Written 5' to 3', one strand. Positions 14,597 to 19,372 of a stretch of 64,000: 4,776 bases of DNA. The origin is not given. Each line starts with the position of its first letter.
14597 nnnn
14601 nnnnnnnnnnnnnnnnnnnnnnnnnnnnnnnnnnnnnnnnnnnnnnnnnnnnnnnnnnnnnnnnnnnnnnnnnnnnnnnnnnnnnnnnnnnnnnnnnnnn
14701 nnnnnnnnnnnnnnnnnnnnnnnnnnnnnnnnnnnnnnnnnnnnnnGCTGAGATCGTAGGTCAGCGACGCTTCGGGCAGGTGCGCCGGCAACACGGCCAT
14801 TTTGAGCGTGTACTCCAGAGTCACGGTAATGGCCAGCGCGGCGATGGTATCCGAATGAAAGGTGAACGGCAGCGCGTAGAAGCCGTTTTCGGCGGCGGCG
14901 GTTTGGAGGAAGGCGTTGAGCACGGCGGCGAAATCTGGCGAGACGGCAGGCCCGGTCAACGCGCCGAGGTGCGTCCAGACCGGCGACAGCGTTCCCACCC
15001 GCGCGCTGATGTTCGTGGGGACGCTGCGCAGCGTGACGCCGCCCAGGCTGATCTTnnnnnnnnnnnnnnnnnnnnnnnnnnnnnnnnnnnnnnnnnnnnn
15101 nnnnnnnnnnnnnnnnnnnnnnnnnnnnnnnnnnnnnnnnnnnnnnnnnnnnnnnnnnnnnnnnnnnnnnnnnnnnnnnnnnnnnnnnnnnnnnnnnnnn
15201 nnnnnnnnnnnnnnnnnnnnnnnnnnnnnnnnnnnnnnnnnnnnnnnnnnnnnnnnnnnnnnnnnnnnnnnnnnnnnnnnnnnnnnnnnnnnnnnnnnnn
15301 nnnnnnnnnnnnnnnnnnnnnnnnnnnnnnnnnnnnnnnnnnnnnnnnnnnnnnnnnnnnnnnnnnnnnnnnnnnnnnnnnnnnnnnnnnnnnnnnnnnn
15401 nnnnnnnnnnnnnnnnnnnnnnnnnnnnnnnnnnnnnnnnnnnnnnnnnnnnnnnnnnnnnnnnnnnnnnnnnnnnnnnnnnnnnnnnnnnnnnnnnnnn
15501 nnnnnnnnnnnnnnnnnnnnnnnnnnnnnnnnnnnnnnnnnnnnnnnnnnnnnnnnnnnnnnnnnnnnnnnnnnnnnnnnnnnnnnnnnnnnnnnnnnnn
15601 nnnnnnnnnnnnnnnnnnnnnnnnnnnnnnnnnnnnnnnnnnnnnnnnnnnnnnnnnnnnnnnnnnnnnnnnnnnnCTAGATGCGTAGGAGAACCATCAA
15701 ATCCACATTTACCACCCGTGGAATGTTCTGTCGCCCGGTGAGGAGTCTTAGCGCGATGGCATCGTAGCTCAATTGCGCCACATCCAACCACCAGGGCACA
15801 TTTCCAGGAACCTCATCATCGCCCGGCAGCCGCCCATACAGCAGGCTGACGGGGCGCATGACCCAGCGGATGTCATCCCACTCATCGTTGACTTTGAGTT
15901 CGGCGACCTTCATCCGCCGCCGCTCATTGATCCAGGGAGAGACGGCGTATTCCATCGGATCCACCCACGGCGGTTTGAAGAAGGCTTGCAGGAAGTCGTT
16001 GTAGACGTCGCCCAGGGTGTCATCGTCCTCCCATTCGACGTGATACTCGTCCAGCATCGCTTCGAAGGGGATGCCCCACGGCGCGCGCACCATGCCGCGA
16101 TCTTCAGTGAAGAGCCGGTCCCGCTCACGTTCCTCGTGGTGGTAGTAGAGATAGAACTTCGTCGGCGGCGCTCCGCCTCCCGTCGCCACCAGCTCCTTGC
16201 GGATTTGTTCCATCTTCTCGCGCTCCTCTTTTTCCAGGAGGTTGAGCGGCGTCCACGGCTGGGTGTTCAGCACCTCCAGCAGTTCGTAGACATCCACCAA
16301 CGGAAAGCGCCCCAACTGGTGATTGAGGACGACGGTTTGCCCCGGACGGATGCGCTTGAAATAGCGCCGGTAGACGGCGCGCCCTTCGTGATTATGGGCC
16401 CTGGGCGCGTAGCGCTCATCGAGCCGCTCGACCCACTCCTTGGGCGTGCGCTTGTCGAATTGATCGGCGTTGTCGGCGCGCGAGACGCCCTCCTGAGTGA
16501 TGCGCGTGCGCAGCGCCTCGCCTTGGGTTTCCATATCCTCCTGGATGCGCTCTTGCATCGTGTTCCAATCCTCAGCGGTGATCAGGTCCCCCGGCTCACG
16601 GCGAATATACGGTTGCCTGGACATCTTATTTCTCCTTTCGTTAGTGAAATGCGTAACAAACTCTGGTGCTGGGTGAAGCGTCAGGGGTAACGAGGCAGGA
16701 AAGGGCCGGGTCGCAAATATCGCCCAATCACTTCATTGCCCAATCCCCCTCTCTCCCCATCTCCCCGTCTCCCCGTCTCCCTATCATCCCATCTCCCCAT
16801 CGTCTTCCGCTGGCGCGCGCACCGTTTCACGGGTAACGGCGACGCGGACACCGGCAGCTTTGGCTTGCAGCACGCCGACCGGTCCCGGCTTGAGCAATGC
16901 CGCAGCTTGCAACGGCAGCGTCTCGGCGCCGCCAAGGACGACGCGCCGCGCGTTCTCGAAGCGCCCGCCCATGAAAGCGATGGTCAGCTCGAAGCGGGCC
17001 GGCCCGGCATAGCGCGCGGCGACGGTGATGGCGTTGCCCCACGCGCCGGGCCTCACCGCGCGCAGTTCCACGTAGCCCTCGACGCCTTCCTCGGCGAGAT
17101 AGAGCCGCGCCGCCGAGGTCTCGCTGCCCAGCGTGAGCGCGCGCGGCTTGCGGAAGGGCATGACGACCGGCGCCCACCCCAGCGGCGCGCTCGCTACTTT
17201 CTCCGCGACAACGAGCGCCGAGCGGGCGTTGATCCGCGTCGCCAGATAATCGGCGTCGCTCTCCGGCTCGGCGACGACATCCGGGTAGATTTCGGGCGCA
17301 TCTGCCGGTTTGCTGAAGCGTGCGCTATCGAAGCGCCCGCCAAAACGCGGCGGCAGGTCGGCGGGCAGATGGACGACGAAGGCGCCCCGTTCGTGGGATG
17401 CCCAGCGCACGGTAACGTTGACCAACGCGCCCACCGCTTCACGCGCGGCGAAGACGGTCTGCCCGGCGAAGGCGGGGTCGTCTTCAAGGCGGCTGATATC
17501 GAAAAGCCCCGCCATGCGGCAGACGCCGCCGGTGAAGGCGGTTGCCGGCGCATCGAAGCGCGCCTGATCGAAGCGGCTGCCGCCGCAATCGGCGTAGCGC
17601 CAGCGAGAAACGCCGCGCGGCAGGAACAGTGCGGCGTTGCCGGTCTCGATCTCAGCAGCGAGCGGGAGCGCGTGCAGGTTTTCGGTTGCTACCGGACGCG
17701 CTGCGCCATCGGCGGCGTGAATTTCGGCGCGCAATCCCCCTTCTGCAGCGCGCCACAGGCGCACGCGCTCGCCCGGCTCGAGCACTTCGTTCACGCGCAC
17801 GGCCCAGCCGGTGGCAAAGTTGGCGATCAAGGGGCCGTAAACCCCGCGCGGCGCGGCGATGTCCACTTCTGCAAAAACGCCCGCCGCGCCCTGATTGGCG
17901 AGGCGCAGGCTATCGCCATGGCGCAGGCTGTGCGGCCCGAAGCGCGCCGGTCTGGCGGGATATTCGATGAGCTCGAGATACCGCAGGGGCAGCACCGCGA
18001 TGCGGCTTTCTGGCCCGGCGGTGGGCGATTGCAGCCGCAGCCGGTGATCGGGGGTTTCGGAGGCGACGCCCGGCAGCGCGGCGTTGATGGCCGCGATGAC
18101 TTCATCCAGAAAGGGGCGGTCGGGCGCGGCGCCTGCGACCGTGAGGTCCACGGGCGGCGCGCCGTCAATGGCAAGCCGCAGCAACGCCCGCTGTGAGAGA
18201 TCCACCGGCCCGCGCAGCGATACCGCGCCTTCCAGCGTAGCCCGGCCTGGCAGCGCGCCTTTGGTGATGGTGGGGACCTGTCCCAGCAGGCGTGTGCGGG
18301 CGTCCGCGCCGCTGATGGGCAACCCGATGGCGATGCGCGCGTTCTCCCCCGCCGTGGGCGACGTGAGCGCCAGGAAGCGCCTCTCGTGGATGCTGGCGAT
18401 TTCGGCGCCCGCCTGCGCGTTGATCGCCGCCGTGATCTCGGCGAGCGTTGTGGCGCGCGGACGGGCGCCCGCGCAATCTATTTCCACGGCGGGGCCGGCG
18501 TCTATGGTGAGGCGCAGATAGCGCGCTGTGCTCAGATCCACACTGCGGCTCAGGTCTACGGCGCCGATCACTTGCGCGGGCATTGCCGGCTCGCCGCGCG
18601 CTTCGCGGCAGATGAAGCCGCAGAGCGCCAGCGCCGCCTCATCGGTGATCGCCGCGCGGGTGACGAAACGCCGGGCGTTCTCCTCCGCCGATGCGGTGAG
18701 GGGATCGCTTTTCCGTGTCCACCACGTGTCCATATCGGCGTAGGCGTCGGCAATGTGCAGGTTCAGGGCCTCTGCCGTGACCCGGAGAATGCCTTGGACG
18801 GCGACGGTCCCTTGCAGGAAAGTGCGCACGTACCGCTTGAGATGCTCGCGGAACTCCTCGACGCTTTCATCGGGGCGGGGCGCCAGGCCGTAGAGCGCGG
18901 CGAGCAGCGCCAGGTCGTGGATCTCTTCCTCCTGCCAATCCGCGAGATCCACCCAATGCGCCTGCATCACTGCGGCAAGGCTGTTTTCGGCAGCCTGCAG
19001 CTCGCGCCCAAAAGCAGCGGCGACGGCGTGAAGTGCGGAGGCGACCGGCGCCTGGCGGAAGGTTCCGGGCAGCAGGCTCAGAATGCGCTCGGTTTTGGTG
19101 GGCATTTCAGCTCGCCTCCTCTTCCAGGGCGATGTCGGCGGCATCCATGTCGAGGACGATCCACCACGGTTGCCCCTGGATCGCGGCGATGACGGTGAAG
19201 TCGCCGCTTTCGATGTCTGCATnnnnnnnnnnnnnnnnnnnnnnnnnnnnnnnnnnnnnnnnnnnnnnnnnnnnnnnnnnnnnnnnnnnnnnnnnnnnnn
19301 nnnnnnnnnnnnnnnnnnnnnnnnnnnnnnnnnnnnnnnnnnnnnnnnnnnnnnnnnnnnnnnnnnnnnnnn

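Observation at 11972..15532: Fibre-position 1186-aa protein ends in helix-hairpin-helix (nucleic-acid-binding type) motifs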

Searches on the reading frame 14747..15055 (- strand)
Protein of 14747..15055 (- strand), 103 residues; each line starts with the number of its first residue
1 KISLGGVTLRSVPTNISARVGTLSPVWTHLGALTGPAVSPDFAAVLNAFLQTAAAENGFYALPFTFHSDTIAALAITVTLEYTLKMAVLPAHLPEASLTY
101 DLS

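Call 31: find_related_loci(query=A3, collection=genome_contigs, flank=10000)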
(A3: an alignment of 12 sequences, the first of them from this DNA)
Query A3 (103 aa) in genome_contigs; peptide patterns used: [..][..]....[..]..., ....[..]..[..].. (x = any residue, [..] = any of these).
33 stretches matched a pattern; 18 encode a relative of the query (tblastn E <= 1e-3); 18 distinct loci.
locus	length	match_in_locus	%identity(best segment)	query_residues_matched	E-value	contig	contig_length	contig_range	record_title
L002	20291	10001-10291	56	7-103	1e-33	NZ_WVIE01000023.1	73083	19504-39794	Myxacorys almedinensis A NODE_23_length_73083_cov_12.954908, whole genome shotgun sequence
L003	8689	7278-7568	55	7-103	3e-33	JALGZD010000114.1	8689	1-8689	MAG: bacterium isolate SY70-5-12_Bin_1 SY70-5-12_Bin_1_scaffold_4405, whole genome shotgun sequence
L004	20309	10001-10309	52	1-103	2e-33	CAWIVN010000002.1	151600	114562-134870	MAG: uncultured Chloroflexia bacterium isolate MFD02979.bin.1.149 genome assembly, contig: contig_107192, whole genome s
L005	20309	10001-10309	50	1-103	4e-32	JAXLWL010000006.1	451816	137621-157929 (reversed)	MAG: Anaerolineae bacterium isolate STL-CHL22 C3.160.fa-6, whole genome shotgun sequence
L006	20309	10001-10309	52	1-103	7e-32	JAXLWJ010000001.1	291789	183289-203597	MAG: Anaerolineae bacterium isolate STL-CHL20 C1.49.fa-1, whole genome shotgun sequence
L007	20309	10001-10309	50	1-103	8e-32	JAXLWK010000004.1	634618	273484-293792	MAG: Anaerolineae bacterium isolate STL-CHL21 C2.50.fa-4, whole genome shotgun sequence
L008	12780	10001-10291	53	7-103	1e-31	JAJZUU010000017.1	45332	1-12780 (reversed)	MAG: Proteobacteria bacterium isolate SKS4.bin47 NODE_1191_length_45332_cov_6.739255, whole genome shotgun sequence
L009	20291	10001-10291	52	7-103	3e-31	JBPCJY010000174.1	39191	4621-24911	MAG: Ktedonobacteraceae bacterium isolate TH_ant_mag_38 S1Ck127_4203146_flag_0_multi_32.9836_len_39191, whole genome sho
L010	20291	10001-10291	54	7-103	4e-30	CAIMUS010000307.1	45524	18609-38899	MAG: uncultured proteobacterium isolate A14_bin-2326 genome assembly, contig: bin-2326:307/348, whole genome shotgun seq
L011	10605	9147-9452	45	2-103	6e-30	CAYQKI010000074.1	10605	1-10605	MAG TPA_asm: uncultured Methanotrichaceae archaeon isolate SRP192927_co7_679 genome assembly, contig: NODE_12824_length_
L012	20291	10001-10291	48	7-103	5e-29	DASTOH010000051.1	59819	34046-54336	MAG TPA_asm: Anaerolineales bacterium isolate SMAG_U2165 k141_775208, whole genome shotgun sequence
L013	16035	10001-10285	49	7-101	2e-29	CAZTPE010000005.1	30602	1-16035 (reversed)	MAG TPA_asm: uncultured Ectothiorhodospiraceae bacterium isolate SRP128015_co1_67 genome assembly, contig: NODE_1665_len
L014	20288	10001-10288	47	7-102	9e-27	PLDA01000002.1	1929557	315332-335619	MAG: Vulcanimicrobiota bacterium isolate palsa_1496 73.20111000_P3D.1_contig_17, whole genome shotgun sequence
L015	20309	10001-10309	47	1-103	6e-26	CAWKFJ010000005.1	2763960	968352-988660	MAG: uncultured Acidobacteriota bacterium isolate MFD09212.bin.1.141 genome assembly, contig: contig_24621, whole genome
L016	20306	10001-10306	46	2-103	1e-25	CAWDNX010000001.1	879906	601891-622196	MAG: Methanotrichaceae archaeon isolate MFD04716.bin.2.158 genome assembly, contig: contig_10065, whole genome shotgun s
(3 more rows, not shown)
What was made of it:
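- On R-type tailocin: The distribution spans at least six phyla (call 31).
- Tried and rejected: It worked with the 103-aa block A3 (call 31).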

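Call 66: find_related_loci(query=A3, collection=viral_contigs, flank=10000)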
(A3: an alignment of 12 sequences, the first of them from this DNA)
Query A3 (103 aa) in viral_contigs; peptide patterns used: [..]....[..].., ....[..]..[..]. (x = any residue, [..] = any of these).
31 stretches matched a pattern, but none encodes a relative of the query by tblastn (E <= 1e-3).
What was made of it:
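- On Prophage (Mu-like myovirus): No relative found in the IMG/VR scan (call 66).
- Tried and rejected: Family pattern scan of IMG/VR: no relative (call 66).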

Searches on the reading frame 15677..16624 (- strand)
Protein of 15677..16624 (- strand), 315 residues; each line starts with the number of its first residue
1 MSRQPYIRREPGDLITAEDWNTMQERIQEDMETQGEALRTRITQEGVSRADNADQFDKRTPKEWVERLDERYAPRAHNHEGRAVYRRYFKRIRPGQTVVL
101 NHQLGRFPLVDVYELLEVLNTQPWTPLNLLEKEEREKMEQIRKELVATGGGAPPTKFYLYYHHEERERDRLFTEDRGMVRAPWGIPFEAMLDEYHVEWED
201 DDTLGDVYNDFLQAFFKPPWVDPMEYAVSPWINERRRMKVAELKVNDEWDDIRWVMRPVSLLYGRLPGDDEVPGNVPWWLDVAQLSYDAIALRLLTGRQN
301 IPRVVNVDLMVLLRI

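Call 5: search_protein_families(library=pfam, proteins=[window:15677-16624:-], max_evalue=0.01)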
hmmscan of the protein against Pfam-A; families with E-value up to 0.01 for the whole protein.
window:15677-16624:- (315 aa): 0 families

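Call 11: search_protein_families(library=ncbifam, proteins=[window:15677-16624:-], max_evalue=0.01)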
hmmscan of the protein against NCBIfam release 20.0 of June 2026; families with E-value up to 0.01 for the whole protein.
window:15677-16624:- (315 aa): 0 families

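Call 12: search_protein_families(library=phrogs, proteins=[window:15677-16624:-], max_evalue=0.01)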
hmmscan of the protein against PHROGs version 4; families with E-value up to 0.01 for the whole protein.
window:15677-16624:- (315 aa): 0 families

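Call 72: search_protein_families(library=pfam, proteins=[window:15677-16624:-], max_evalue=1)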
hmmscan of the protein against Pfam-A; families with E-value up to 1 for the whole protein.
window:15677-16624:- (315 aa): 0 families
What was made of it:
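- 15677..16624 (-): 315-aa conserved protein of unknown function, located between the 812-aa protein and p1186. No family hit (calls 5, 11, 12, 72).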

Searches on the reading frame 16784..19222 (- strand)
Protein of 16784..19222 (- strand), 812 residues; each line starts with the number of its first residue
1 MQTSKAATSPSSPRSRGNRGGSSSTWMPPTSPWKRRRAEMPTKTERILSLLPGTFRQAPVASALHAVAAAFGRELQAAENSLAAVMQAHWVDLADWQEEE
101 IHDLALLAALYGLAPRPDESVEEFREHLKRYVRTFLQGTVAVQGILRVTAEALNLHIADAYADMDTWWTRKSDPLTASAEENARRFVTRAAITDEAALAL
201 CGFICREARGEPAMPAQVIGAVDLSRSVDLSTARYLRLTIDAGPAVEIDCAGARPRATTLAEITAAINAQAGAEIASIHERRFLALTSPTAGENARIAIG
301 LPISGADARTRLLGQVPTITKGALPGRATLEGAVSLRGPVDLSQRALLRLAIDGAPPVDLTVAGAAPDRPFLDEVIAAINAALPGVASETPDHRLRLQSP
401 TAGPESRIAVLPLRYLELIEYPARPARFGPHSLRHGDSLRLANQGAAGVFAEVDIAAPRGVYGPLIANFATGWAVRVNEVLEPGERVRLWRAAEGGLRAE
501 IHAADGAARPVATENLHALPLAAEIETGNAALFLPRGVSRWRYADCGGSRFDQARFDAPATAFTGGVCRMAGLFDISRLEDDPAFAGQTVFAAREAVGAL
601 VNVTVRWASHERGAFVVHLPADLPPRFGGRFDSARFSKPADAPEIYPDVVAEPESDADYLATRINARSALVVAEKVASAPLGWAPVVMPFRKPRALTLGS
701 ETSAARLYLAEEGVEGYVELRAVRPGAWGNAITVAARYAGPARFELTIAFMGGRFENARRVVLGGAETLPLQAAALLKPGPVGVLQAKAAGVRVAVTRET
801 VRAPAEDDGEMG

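Call 5: search_protein_families(library=pfam, proteins=[window:16784-19222:-], max_evalue=0.01)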
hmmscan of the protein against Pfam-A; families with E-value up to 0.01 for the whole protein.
window:16784-19222:- (812 aa): 0 families

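Call 11: search_protein_families(library=ncbifam, proteins=[window:16784-19222:-], max_evalue=0.01)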
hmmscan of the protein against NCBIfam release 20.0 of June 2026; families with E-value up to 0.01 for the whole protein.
window:16784-19222:- (812 aa): 0 families

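Call 12: search_protein_families(library=phrogs, proteins=[window:16784-19222:-], max_evalue=0.01)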
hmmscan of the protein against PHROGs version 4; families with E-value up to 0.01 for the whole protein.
window:16784-19222:- (812 aa): 1 family
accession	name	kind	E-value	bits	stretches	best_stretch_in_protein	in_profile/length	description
phrog_1160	-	tail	0.0017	18.2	1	41-171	14-136/528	baseplate protein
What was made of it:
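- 16784..19222 (-): 812-aa wedge-extension protein in the position of gpI/Mu gp48. Homologues are 1000-1700 aa long. phrog_1160 baseplate protein E 0.0017 (call 12).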

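Call 62: search_solved_structures(query=window:16784-19222:-, max_evalue=1)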
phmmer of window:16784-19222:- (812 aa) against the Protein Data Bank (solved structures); distinct sequences matched with E-value up to 1: 7.
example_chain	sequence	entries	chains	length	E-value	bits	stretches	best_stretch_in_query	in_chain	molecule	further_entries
3wdy_A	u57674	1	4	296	0.053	15.2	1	527-588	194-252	Beta-1,3-1,4-glucanase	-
3wdw_A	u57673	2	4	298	0.054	15.1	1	527-588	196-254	Beta-1,3-1,4-glucanase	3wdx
3wdu_A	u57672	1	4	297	0.054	15.1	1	527-588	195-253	Beta-1,3-1,4-glucanase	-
3wdt_A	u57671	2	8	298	0.054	15.1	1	527-588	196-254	Beta-1,3-1,4-glucanase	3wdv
8i3q_A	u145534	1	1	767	0.089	14.4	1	112-202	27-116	Cas12g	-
6xmf_A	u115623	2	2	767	0.089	14.4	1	112-202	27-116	CRISPR-Cas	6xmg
8i16_A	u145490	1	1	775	0.09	14.4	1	112-202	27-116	Cas12g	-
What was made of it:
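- Tried and rejected: phmmer of the 812-aa protein against PDB: nothing meaningful (call 62).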

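Call 72: search_protein_families(library=pfam, proteins=[window:16784-19222:-], max_evalue=1)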
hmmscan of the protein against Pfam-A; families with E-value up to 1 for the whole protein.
window:16784-19222:- (812 aa): 1 family
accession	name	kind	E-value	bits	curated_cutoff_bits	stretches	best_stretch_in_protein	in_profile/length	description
PF07196.18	Flagellin_IN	-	0.44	11.2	22.7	0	257-271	20-34/55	Flagellin hook IN motif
